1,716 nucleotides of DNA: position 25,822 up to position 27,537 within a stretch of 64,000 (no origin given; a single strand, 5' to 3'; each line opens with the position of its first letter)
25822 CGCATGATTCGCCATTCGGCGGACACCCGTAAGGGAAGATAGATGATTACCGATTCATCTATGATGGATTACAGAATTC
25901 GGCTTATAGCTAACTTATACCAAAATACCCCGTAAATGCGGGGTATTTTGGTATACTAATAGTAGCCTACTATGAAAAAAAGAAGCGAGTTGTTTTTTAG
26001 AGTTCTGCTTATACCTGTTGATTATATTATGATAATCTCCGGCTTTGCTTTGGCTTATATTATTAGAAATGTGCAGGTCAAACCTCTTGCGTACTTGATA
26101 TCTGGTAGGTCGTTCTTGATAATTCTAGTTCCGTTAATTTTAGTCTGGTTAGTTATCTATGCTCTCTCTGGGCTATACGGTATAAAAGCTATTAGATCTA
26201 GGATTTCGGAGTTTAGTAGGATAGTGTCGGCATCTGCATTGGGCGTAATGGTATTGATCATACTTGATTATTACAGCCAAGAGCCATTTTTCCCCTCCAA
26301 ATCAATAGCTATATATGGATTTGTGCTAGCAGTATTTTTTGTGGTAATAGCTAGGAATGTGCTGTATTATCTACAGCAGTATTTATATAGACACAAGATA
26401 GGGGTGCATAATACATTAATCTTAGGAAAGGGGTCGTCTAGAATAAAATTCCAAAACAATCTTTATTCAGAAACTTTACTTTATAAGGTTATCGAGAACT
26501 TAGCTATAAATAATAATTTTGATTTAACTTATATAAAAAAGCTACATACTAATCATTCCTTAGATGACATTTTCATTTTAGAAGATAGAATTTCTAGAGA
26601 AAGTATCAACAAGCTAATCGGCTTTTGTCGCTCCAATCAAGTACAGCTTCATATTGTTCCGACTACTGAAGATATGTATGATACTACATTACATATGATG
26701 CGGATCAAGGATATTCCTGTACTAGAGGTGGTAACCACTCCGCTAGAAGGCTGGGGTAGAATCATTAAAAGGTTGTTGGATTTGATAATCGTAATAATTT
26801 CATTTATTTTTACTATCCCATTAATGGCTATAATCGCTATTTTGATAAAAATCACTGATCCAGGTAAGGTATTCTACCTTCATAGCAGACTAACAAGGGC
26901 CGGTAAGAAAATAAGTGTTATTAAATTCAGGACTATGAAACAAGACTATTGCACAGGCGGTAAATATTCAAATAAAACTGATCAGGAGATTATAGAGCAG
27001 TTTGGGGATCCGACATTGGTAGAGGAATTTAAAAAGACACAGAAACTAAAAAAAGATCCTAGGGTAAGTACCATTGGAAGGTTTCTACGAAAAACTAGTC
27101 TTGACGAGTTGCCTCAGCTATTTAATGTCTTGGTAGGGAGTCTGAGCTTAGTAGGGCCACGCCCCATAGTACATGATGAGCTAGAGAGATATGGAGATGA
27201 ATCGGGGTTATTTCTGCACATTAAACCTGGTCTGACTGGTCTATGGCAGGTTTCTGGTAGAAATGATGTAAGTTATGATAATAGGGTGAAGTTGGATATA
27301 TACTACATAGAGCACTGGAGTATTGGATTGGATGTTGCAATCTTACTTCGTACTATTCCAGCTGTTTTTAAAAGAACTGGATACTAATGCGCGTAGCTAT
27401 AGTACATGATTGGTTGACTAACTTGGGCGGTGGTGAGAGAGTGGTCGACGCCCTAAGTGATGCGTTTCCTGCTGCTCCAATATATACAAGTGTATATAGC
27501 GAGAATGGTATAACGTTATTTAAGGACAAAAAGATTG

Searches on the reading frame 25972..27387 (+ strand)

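Call 66: search_protein_families(library=ncbifam, proteins=[window:25972-27387:+], max_evalue=1e-10)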
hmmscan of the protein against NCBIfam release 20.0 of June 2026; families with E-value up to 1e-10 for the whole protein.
window:25972-27387:+ (471 aa): 10 families
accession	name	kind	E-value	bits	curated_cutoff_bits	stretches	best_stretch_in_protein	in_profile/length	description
TIGR03025.1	EPS_sugtrans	subfamily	3.4e-105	352.8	295.55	1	17-470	3-443/445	exopolysaccharide biosynthesis polyprenyl glycosylphosphotransferase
TIGR03022.1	WbaP_sugtrans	subfamily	7.7e-96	322.1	403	1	13-470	1-454/456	undecaprenyl-phosphate galactose phosphotransferase WbaP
TIGR03023.1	WcaJ_sugtrans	equivalog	1.6e-89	301.3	410.75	2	352-468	325-449/453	undecaprenyl-phosphate glucose phosphotransferase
NF052601.1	undeca_RfbP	equivalog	4.1e-68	229.3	330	1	261-465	40-235/244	undecaprenyl-phosphate galactose phosphotransferase family protein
NF011751.0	PRK15204.1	equivalog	2.3e-59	201.3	907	1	109-470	113-474/476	undecaprenyl-phosphate galactose phosphotransferase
NF041877.1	EPS_EpsZ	equivalog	7.6e-50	169.9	800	1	259-468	259-455/459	exopolysaccharide biosynthesis polyisoprenyl-phosphate hexose-1-phosphate transferase EpsZ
TIGR03013.1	EpsB_2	subfamily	4.7e-44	151.2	393.35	2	359-467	324-438/443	TIGR03013 family XrtA/PEP-CTERM system glycosyltransferase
NF007518.0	PRK10124.1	equivalog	1.2e-40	139.7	684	1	27-463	32-455/464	undecaprenyl-phosphate glucose phosphotransferase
NF050817.1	PolSacchBiosHfsE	equivalog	1.2e-34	119.8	750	1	357-465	340-459/467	polysaccharide biosynthesis protein HfsE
NF045514.1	glycotran_HepC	equivalog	6.4e-21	74.6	140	1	262-399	113-212/220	heterocyst development glycosyltransferase HepC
